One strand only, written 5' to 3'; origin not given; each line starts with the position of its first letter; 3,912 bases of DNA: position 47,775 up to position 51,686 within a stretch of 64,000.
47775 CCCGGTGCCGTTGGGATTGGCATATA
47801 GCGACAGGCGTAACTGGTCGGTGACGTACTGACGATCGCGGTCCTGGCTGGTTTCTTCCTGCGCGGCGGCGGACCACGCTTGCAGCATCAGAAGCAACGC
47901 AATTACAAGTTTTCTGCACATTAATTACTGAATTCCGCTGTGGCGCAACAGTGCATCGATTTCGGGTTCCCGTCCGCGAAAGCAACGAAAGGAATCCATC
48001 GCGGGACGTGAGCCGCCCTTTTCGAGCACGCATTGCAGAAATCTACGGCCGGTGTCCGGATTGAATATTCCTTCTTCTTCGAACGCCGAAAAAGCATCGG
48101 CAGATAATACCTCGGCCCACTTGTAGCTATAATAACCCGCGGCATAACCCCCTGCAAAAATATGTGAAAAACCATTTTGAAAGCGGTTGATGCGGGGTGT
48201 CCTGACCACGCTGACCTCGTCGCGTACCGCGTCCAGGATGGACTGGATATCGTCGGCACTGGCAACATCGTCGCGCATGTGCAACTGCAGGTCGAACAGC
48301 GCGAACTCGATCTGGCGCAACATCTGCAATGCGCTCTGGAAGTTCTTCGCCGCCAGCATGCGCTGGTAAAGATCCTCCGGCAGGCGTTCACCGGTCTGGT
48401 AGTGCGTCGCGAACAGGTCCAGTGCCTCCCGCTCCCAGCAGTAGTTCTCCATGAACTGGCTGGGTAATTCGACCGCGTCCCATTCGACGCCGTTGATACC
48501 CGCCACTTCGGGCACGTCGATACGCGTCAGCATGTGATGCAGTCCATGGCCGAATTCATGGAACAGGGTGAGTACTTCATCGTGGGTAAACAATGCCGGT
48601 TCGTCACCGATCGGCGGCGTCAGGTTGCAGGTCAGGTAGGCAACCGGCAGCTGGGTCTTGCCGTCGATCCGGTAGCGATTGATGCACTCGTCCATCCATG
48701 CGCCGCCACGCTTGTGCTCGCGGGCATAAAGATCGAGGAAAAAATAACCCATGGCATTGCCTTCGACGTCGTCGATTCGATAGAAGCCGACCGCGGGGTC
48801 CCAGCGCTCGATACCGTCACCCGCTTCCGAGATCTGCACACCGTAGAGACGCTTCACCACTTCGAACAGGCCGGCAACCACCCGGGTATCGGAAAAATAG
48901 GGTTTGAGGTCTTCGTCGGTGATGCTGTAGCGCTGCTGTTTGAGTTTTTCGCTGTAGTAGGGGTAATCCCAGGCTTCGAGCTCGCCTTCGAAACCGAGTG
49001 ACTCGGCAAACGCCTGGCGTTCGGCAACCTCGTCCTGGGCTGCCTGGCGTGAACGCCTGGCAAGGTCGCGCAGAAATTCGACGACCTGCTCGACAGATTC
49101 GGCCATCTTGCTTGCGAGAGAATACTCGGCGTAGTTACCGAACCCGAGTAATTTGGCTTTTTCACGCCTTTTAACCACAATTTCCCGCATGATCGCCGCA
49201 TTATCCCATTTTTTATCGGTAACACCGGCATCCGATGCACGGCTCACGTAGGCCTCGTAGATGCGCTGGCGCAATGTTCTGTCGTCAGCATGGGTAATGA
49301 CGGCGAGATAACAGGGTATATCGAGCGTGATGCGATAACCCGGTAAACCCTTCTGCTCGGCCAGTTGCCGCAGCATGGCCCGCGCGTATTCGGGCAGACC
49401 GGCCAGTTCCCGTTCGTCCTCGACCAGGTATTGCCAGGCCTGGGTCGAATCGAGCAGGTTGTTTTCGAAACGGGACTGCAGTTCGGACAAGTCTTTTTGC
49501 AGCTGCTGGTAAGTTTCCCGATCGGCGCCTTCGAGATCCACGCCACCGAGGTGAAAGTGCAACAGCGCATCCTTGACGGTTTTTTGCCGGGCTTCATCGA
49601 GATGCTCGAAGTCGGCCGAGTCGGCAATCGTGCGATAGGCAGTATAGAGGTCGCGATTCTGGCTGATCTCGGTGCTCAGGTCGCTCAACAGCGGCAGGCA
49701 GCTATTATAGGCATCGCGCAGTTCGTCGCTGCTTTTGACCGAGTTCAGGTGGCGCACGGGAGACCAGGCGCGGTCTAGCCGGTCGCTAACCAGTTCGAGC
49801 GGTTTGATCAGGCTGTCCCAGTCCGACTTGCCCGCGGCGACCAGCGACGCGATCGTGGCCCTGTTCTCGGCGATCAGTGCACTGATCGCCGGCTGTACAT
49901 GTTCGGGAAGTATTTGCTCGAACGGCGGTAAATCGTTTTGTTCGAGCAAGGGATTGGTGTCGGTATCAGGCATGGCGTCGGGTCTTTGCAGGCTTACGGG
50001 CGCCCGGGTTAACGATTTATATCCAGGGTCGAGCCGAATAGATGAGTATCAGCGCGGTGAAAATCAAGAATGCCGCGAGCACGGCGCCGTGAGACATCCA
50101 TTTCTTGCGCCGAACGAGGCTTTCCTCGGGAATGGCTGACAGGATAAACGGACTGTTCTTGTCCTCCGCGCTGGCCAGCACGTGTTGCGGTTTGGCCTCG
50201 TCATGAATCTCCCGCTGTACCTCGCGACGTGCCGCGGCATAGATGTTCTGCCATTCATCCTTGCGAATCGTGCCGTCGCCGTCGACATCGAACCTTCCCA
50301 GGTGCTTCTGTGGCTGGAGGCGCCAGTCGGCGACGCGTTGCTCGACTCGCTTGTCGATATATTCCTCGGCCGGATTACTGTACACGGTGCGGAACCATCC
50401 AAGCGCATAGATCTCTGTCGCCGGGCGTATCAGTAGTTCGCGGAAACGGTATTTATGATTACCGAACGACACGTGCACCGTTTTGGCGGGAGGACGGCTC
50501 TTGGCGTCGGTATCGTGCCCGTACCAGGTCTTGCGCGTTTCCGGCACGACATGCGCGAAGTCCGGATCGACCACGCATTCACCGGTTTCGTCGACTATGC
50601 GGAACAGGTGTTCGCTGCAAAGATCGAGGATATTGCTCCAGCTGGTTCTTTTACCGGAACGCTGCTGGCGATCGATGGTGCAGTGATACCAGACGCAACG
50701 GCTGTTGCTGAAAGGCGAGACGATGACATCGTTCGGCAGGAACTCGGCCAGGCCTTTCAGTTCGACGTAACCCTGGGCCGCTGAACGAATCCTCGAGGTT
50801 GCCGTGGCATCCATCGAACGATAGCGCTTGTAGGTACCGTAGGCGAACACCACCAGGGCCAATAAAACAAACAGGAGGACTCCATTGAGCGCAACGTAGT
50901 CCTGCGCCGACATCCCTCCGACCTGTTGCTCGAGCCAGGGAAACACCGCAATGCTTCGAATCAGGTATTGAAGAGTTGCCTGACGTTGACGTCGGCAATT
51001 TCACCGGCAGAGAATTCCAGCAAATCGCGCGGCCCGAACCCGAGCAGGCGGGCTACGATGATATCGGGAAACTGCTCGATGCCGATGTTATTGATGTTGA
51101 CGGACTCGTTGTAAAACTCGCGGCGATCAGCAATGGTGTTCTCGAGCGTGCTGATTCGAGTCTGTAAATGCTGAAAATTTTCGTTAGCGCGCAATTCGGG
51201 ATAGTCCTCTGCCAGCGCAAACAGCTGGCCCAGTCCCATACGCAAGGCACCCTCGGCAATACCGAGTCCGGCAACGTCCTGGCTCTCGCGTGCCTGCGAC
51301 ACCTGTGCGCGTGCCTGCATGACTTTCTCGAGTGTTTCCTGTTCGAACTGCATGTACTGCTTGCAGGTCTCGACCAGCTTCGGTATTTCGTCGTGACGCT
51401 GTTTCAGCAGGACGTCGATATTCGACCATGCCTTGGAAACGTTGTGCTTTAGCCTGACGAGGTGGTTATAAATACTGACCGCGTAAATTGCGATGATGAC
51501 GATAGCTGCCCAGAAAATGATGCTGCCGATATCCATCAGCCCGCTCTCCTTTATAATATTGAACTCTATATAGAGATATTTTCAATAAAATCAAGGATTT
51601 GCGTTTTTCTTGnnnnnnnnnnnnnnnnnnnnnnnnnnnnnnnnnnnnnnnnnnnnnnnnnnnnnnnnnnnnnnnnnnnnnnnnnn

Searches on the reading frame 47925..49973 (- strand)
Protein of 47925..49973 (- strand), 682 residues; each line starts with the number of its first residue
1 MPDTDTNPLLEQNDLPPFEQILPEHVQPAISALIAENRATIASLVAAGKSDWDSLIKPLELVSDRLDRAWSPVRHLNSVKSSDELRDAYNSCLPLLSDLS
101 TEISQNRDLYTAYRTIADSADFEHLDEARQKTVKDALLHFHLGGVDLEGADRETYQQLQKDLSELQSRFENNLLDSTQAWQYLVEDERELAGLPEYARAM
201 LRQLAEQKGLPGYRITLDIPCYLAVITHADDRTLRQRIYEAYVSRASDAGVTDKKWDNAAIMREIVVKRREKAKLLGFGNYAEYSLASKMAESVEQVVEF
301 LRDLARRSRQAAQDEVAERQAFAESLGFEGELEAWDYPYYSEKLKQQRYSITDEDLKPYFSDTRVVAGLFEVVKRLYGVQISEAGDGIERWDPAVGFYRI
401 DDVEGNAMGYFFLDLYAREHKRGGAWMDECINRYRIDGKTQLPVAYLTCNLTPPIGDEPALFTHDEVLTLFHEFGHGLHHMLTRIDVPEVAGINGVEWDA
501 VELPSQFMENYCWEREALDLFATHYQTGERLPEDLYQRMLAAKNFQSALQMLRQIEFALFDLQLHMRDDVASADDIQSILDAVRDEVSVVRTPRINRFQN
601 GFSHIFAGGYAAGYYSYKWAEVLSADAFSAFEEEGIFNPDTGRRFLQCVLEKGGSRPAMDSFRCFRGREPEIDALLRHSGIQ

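Call 75: search_protein_families(library=pfam, proteins=[window:47925-49973:-], max_evalue=0.0001)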
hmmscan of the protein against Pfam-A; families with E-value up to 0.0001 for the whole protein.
window:47925-49973:- (682 aa): 2 families
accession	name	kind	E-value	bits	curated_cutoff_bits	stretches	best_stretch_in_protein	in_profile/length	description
PF01432.26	Peptidase_M3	-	6.8e-147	490.9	27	1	226-680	2-456/457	Peptidase family M3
PF19310.4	TOP_N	-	1.2e-27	96.5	27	1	31-152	2-123/123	Neurolysin/Thimet oligopeptidase, N-terminal domain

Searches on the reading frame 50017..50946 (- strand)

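Call 75: search_protein_families(library=pfam, proteins=[window:50017-50946:-], max_evalue=0.0001)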
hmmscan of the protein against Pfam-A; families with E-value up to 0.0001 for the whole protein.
window:50017-50946:- (309 aa): 1 family
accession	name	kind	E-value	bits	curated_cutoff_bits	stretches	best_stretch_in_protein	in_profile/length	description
PF12483.13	GIDE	-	9.4e-06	25.6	23.6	0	94-187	8-106/160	E3 Ubiquitin ligase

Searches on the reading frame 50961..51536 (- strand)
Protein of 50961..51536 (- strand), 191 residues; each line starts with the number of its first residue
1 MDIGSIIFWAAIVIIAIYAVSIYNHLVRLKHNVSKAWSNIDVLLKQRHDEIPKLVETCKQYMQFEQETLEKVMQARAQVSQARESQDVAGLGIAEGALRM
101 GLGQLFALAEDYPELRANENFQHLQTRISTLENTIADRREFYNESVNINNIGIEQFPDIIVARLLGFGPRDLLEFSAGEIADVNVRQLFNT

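Call 75: search_protein_families(library=pfam, proteins=[window:50961-51536:-], max_evalue=0.0001)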
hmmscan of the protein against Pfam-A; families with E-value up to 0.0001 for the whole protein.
window:50961-51536:- (191 aa): 1 family
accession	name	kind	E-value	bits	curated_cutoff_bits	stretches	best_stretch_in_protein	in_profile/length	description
PF04011.17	LemA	-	3.4e-45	154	26.2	1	36-185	1-147/149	LemA family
